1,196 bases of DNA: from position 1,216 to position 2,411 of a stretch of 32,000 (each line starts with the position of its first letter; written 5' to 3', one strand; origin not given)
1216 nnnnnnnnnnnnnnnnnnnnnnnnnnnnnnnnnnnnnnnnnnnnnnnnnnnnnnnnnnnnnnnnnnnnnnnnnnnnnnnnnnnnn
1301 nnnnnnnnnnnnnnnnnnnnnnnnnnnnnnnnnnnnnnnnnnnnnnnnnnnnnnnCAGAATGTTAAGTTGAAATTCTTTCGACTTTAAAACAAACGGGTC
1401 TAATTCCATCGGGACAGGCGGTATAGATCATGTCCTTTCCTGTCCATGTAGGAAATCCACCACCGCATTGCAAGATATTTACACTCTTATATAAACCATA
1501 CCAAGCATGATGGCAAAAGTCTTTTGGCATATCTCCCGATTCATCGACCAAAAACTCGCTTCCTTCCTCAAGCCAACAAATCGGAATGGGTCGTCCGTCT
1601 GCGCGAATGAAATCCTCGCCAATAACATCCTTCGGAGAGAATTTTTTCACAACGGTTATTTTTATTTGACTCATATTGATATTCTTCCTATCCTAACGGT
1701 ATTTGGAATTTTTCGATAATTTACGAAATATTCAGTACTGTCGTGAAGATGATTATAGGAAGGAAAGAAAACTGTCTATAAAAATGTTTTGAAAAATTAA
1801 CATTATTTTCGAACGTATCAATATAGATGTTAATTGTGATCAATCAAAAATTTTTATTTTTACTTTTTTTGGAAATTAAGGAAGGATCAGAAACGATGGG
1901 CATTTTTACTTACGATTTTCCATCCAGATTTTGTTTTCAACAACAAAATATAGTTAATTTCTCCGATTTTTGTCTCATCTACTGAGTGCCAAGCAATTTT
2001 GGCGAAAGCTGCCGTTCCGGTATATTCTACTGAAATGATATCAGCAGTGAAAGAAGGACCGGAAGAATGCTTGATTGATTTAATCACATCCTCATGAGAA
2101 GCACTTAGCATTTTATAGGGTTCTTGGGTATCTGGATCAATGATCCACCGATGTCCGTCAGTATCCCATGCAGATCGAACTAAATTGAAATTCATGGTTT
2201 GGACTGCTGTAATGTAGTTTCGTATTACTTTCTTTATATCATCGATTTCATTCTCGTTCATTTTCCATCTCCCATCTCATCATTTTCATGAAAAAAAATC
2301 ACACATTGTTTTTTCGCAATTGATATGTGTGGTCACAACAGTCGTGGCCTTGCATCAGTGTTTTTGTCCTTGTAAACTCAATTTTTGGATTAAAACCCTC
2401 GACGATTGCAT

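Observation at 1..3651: Paralog-rich cluster: three TIGR04076 small Cys proteins interleaved with two ATC-hydrolase-like proteins, an NTF2-like protein and a divergent ArsR regulator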

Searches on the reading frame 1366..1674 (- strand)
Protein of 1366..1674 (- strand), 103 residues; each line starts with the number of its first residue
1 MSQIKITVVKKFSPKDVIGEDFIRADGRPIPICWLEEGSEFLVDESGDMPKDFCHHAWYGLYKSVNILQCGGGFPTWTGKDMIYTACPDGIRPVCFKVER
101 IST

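Call 5: search_protein_families(library=pfam, proteins=[window:1366-1674:-], max_evalue=0.01)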
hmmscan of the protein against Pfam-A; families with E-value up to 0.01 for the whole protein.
window:1366-1674:- (103 aa): 0 families

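Call 6: search_protein_families(library=ncbifam, proteins=[window:1366-1674:-], max_evalue=0.01)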
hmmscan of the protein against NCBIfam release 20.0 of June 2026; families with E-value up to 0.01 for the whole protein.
window:1366-1674:- (103 aa): 1 family
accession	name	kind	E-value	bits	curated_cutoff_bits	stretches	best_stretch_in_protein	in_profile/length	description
TIGR04076.1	TIGR04076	subfamily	2.9e-17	63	33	1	1-102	1-90/91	TIGR04076 family protein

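Call 11: find_homologous_proteins(query=window:1366-1674:-)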
Query window:1366-1674:- (103 aa): 74 proteins with E <= 0.001 among 74 candidates.
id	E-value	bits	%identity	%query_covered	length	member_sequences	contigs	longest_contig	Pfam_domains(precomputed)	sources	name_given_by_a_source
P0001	1.4e-63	230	94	99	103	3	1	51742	-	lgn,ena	-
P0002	1.1e-54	201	78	99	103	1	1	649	-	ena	-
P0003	3.3e-54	200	81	98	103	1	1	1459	-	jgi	jgi:uncharacterized repeat protein (TIGR04076 family)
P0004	1.7e-52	194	78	99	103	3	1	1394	-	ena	-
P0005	2.0e-52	194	76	99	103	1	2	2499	-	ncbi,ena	-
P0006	2.8e-52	193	75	99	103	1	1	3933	-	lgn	-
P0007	5.8e-52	192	75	99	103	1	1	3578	-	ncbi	-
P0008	1.4e-51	191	75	99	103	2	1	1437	-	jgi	jgi:uncharacterized repeat protein (TIGR04076 family)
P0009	3.3e-51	190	74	99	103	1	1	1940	-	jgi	-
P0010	4.3e-51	190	76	99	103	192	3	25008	-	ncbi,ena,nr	ncbi:MAG: TIGR04076 family protein [Candidatus Lokiarchaeota archaeon]|nr:TIGR04076 family protein [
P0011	4.6e-51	189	75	99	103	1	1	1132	-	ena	-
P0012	8.0e-51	189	73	98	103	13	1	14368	-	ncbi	ncbi:MAG: TIGR04076 family protein [Candidatus Heimdallarchaeaceae archaeon]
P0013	1.6e-50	188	74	98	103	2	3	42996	-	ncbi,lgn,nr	ncbi:MAG: TIGR04076 family protein [Candidatus Heimdallarchaeota archaeon]|nr:TIGR04076 family prote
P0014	2.5e-50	187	75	99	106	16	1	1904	-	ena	-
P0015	2.7e-50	187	74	99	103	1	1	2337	-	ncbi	-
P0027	3.3e-48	180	70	99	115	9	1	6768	-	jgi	jgi:uncharacterized repeat protein (TIGR04076 family)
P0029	5.9e-48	179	70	99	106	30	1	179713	-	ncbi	-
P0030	6.6e-48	179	72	99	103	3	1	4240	-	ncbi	ncbi:MAG: TIGR04076 family protein [Candidatus Hermodarchaeota archaeon]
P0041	4.9e-46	173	73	98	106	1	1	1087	-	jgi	jgi:uncharacterized repeat protein (TIGR04076 family)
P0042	5.0e-46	173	70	99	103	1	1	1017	-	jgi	jgi:uncharacterized repeat protein (TIGR04076 family)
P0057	9.6e-44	166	64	99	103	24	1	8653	-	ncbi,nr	ncbi:MAG: TIGR04076 family protein [Candidatus Heimdallarchaeota archaeon]|nr:TIGR04076 family prote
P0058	3.6e-42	161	67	97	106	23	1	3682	-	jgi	jgi:uncharacterized repeat protein (TIGR04076 family)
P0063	1.6e-38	149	63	96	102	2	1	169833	-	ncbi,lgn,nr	ncbi:MAG: TIGR04076 family protein [Asgard group archaeon]|nr:TIGR04076 family protein [Asgard group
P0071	2.5e-32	129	55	99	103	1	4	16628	-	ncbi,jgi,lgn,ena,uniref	ncbi:hypothetical protein LCGC14_1938310 [marine sediment metagenome]|uniref:TIGR04076 family protei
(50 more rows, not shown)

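Call 13: find_encoding_contigs(protein=P0001, flank=10000, max_places=2)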
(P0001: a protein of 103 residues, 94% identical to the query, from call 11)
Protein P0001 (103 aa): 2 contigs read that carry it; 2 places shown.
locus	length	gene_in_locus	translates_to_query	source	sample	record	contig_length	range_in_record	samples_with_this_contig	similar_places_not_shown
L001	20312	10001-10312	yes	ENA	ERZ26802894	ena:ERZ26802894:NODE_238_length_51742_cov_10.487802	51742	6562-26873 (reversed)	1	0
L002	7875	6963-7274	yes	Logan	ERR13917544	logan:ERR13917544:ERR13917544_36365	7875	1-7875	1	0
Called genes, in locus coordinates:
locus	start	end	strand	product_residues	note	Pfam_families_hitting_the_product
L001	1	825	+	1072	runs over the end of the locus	PF00580:UvrD-helicase, PF13245:AAA_19, PF01443:Viral_helicase1 (faint), PF13361:UvrD_C, PF13538:UvrD_C_2 (faint), PF12705:PDDEXK_1, PF01930:Cas_Cas4 (weak)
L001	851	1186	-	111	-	PF17253:DUF5320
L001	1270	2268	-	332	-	PF01370:Epimerase, PF02719:Polysacc_synt_2 (weak), PF01073:3Beta_HSD, PF16363:GDP_Man_Dehyd, PF07993:NAD_binding_4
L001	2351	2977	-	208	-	PF01209:Ubie_methyltran (weak), PF13489:Methyltransf_23, PF13847:Methyltransf_31, PF08241:Methyltransf_11, PF08242:Methyltransf_12 (weak), PF13649:Methyltransf_25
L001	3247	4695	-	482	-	PF17159:MASE3, PF07568:HisKA_2, PF02518:HATPase_c (weak)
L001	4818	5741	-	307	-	PF00892:EamA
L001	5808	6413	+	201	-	-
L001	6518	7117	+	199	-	-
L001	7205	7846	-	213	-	-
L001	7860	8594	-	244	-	PF01022:HTH_5, PF01047:MarR (faint), PF12840:HTH_20, PF13412:HTH_24 (weak)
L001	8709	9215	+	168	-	PF14196:ATC_hydrolase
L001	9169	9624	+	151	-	PF12893:Lumazine_bd_2 (weak)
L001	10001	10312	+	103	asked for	-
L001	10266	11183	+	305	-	PF14196:ATC_hydrolase (weak)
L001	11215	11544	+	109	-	-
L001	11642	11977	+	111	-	-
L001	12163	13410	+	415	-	PF07690:MFS_1, PF12832:MFS_1_like, PF00083:Sugar_tr (weak), PF07690:MFS_1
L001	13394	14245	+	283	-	PF00753:Lactamase_B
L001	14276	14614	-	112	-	-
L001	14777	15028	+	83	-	-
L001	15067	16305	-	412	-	PF01208:URO-D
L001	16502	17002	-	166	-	PF00025:Arf, PF00071:Ras, PF01926:MMR_HSR1, PF04670:Gtr1_RagA (weak), PF08477:Roc, PF00009:GTP_EFTU (weak)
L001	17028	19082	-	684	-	PF13424:TPR_12 (faint), PF00515:TPR_1 (faint), PF07719:TPR_2 (faint)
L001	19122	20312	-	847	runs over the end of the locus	-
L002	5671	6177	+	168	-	PF14196:ATC_hydrolase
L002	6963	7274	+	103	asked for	-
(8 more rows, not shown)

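Call 14: find_encoding_contigs(protein=P0029, flank=8000, max_places=2)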
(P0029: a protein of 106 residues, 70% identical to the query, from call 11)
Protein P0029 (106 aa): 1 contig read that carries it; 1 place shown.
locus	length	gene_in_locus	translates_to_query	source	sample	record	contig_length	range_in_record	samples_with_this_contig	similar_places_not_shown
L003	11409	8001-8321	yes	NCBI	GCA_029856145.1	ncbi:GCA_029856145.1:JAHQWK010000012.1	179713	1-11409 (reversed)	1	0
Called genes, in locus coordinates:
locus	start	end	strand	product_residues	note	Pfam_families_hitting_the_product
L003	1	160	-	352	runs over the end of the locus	-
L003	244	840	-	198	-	-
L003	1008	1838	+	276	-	PF00561:Abhydrolase_1, PF12146:Hydrolase_4, PF12697:Abhydrolase_6, PF03096:Ndr (weak)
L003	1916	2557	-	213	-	-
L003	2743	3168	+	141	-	-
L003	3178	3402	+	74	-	-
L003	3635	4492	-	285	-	PF03372:Exo_endo_phos, PF23226:Exo_endo_phos_PGAP2IP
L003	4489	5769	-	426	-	-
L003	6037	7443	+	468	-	PF07690:MFS_1, PF11700:ATG22, PF07690:MFS_1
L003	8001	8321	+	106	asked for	-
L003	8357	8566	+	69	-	-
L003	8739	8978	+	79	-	-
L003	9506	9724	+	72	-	-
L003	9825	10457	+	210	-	PF06197:DUF998, PF10277:Frag1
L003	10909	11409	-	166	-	?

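Call 15: find_encoding_contigs(protein=P0063, flank=8000, max_places=2)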
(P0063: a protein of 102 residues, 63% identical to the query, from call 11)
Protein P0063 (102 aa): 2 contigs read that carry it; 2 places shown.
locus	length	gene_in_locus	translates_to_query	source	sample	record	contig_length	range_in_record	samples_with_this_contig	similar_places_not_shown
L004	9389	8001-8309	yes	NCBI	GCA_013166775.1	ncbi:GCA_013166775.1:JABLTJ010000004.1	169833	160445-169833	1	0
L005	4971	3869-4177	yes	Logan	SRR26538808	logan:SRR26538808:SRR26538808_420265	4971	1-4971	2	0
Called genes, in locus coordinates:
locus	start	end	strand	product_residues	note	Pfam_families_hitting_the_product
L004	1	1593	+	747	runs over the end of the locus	PF00664:ABC_membrane, PF00005:ABC_tran, PF02463:SMC_N (weak)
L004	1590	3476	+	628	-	PF00664:ABC_membrane, PF00005:ABC_tran, PF13401:AAA_22 (faint)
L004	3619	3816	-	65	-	-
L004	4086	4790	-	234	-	PF00702:Hydrolase, PF13419:HAD_2, PF13242:Hydrolase_like (weak)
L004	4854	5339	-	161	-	-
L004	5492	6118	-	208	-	-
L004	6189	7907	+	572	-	-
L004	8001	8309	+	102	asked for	-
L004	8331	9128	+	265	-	PF00583:Acetyltransf_1 (weak), PF13527:Acetyltransf_9 (faint), PF13673:Acetyltransf_10 (weak), PF13508:Acetyltransf_7 (faint), PF08445:FR47 (faint)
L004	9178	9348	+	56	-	PF12638:Staygreen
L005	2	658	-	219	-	?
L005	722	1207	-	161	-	-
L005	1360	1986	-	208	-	-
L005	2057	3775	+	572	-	-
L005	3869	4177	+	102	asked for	-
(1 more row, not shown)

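Call 17: search_solved_structures(query=window:1366-1674:-, max_evalue=10)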
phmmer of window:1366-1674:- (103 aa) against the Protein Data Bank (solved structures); distinct sequences matched with E-value up to 10: 0.

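Call 25: predict_structure(alignment_id=A2)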
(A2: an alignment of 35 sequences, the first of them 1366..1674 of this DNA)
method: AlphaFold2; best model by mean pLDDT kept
length: 103 residues; sequences in the alignment: 35
mean_pLDDT: 94.4   pTM: 0.85
mean pLDDT of the five models: 94.4, 93.2, 90.9, 90.7, 89.7
residues with pLDDT >= 90: 98; 70-90: 4; 50-70: 1; < 50: 0
segments of 3 or more residues with pLDDT < 50: none
pLDDT, mean of each block of 10 residues (from residue 1): 94 96 94 96 94 95 95 92 96 97 75
secondary structure, 60 per line:
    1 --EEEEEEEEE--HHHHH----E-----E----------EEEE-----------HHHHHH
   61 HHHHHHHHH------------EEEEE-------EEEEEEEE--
elements in order: E3-11 H14-18 E40-43 H55-69 E82-86 E94-101

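Call 26: find_related_loci(query=A2, collection=genome_contigs, flank=10000)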
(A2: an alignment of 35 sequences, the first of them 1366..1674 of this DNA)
Query A2 (103 aa) in genome_contigs; peptide patterns used: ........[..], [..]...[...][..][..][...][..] (x = any residue, [..] = any of these).
109 stretches matched a pattern; 80 encode a relative of the query (tblastn E <= 1e-3); 80 distinct loci.
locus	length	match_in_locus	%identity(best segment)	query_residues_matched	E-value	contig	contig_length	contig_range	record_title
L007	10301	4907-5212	76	1-102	2e-53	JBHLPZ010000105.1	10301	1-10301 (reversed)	MAG: Candidatus Odinarchaeota archaeon isolate H3B.4 H3B.4@14403, whole genome shotgun sequence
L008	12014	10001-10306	76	1-102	2e-53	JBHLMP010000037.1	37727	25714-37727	MAG: Promethearchaeota archaeon isolate DZ2M.348 DZ2M.348@2827, whole genome shotgun sequence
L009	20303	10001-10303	74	1-101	4e-53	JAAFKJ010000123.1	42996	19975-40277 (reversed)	MAG: Candidatus Heimdallarchaeota archaeon isolate C4.bin.22 k83_1290192, whole genome shotgun sequence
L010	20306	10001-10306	76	1-102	4e-53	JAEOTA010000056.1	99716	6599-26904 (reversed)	MAG: Promethearchaeota archaeon isolate YT1_007 k127_49021674, whole genome shotgun sequence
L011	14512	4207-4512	75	1-102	5e-53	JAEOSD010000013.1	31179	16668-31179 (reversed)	MAG: Promethearchaeota archaeon isolate Yap2000.bin6.138 contig-145_981, whole genome shotgun sequence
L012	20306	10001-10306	77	1-102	3e-53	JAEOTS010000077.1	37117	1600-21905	MAG: Promethearchaeota archaeon isolate YT5_023 k127_18504095, whole genome shotgun sequence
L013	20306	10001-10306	75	1-102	5e-53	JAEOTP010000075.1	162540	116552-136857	MAG: Promethearchaeota archaeon isolate YT2_053 k127_42923383, whole genome shotgun sequence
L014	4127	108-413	76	1-102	7e-53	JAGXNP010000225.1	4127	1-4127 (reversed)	MAG: Promethearchaeota archaeon isolate bin41 NODE_225_length_4127_cov_50.228889, whole genome shotgun sequence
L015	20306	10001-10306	75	1-102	8e-53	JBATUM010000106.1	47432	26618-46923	MAG: Promethearchaeia archaeon isolate MFD12951_ilm_asm_bin5 k127_87052, whole genome shotgun sequence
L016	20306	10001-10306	75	1-102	2e-52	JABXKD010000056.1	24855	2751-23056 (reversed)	MAG: Promethearchaeota archaeon isolate Hel_238_bin105 NODE_56_length_24855_cov_25.144846, whole genome shotgun sequence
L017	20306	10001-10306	75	1-102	3e-52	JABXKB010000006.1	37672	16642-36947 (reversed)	MAG: Promethearchaeota archaeon isolate Hel_238_bin13 contig-145_1681, whole genome shotgun sequence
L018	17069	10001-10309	75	1-103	3e-52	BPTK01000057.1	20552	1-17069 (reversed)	MAG: Candidatus Heimdallarchaeota archaeon 7H_bin4 DNA, 7H_mb2_bin4_NODE_171, whole genome shotgun sequence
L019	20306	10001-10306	75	1-102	3e-52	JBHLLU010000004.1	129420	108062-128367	MAG: Promethearchaeota archaeon isolate DZ1S.191 DZ1S.191@148, whole genome shotgun sequence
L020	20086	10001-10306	75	1-102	5e-52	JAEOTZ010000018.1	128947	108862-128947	MAG: Promethearchaeota archaeon isolate YT5_1216 k127_9293878, whole genome shotgun sequence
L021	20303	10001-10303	75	1-101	1e-51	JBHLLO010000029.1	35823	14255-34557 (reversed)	MAG: Candidatus Hermodarchaeota archaeon isolate DZ1M.51 DZ1M.51@3569, whole genome shotgun sequence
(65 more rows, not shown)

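Call 32: fold_search(model_id=the predicted structure, library=pdb)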
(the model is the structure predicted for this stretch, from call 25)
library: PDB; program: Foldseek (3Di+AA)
matches with E <= 10: 86; with E <= 0.001: 0
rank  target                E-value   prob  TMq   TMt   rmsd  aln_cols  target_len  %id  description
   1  5iwd                  4.1e-01  0.09  0.25  0.12  16.5       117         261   12  HCMV DNA polymerase subunit UL44 complex with a small molecule (released 2016-11-30)
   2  6bi7_C                1.9e+00  0.01  0.17  0.12  14.2       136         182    5  Crystal structure of Rev7-WT/Rev3 as a monomer under high-salt conditions (released 2018-08-01)
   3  6j8y_B                2.3e+00  0.03  0.23  0.11  16.3       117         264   10  Crystal structure of the human RAD9-HUS1-RAD1-RHINO complex (released 2019-12-04)
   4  4xl1_B                2.4e+00  0.04  0.31  0.17  15.3       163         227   11  Complex of Notch1 (EGF11-13) bound to Delta-like 4 (N-EGF1) (released 2015-03-04)
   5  8gnn_B                3.0e+00  0.02  0.24  0.11  16.0       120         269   10  Crystal structure of the human RAD9-RAD1-HUS1-RAD17 complex (released 2023-03-08)
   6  5gpo_A                3.0e+00  0.02  0.17  0.15  13.0       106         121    9  The sensor domain structure of the zinc-responsive histidine kinase CzcS from Pseudomonas Aeruginosa (released 2017-08-09)
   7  9c7y_A                3.4e+00  0.04  0.18  0.02   4.6        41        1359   15  Structure Of Respiratory Syncytial Virus Polymerase in complex with JNJ-2729 (released 2025-01-08)
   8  4jm0_B                3.8e+00  0.02  0.18  0.12  14.1       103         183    9  Structure of Human Cytomegalovirus Immune Modulator UL141 (released 2014-02-26)
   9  9i5x_k                4.6e+00  0.09  0.32  0.31   6.4       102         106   10  Porphyromonas gingivalis 70S ribosome (W83 Strain) (released 2025-08-20)
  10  5mvx                  4.6e+00  0.03  0.34  0.14  15.7       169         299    8  Human DLL4 C2-EGF3 (released 2017-06-14)
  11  2nd5_MODEL_1_A        4.6e+00  0.02  0.24  0.23  12.7       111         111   10  Lysine dimethylated FKBP12 (released 2017-05-17)
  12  6xsw_X                4.6e+00  0.02  0.15  0.09  12.0       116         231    7  Structure of the Notch3 NRR in complex with an antibody Fab Fragment (released 2021-07-21)
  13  4of8_A                4.9e+00  0.04  0.19  0.10   5.1        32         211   25  Crystal Structure of Rst D1-D2 (released 2014-02-19)
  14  6r26                  4.9e+00  0.01  0.21  0.06  13.7       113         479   16  The photosensory core module (PAS-GAF-PHY) of the bacterial phytochrome Agp1 (AtBphP1) locked in a Pr-like state (released 2020-04-01)
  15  4of8_C                5.3e+00  0.04  0.19  0.10   2.6        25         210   28  Crystal Structure of Rst D1-D2 (released 2014-02-19)
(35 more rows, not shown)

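Call 82: search_protein_families(library=padloc, proteins=[window:1366-1674:-], max_evalue=0.01)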
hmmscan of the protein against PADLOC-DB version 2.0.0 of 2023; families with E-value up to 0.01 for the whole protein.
window:1366-1674:- (103 aa): 0 families

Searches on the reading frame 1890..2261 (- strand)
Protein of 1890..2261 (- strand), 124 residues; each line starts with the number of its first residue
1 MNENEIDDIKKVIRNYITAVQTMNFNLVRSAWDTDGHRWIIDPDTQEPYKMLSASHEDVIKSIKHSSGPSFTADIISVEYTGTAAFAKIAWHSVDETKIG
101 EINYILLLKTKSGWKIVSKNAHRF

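Call 5: search_protein_families(library=pfam, proteins=[window:1890-2261:-], max_evalue=0.01)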
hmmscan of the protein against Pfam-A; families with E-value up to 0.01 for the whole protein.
window:1890-2261:- (124 aa): 1 family
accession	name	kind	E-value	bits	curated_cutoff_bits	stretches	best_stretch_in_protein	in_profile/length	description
PF12893.14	Lumazine_bd_2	-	2.5e-06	28.7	22.1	1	5-119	2-113/116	Putative lumazine-binding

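Call 6: search_protein_families(library=ncbifam, proteins=[window:1890-2261:-], max_evalue=0.01)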
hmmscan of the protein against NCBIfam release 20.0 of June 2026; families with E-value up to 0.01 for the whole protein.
window:1890-2261:- (124 aa): 0 families

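Call 67: search_solved_structures(query=window:1890-2261:-, max_evalue=0.1)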
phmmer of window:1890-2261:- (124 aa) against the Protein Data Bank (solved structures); distinct sequences matched with E-value up to 0.1: 1.
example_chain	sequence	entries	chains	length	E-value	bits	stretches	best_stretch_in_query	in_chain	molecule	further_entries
3blz_A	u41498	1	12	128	0.0056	20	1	10-122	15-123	NTF2-like protein of unknown function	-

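Call 82: search_protein_families(library=padloc, proteins=[window:1890-2261:-], max_evalue=0.01)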
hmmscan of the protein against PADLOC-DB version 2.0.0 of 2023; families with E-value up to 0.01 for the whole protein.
window:1890-2261:- (124 aa): 0 families
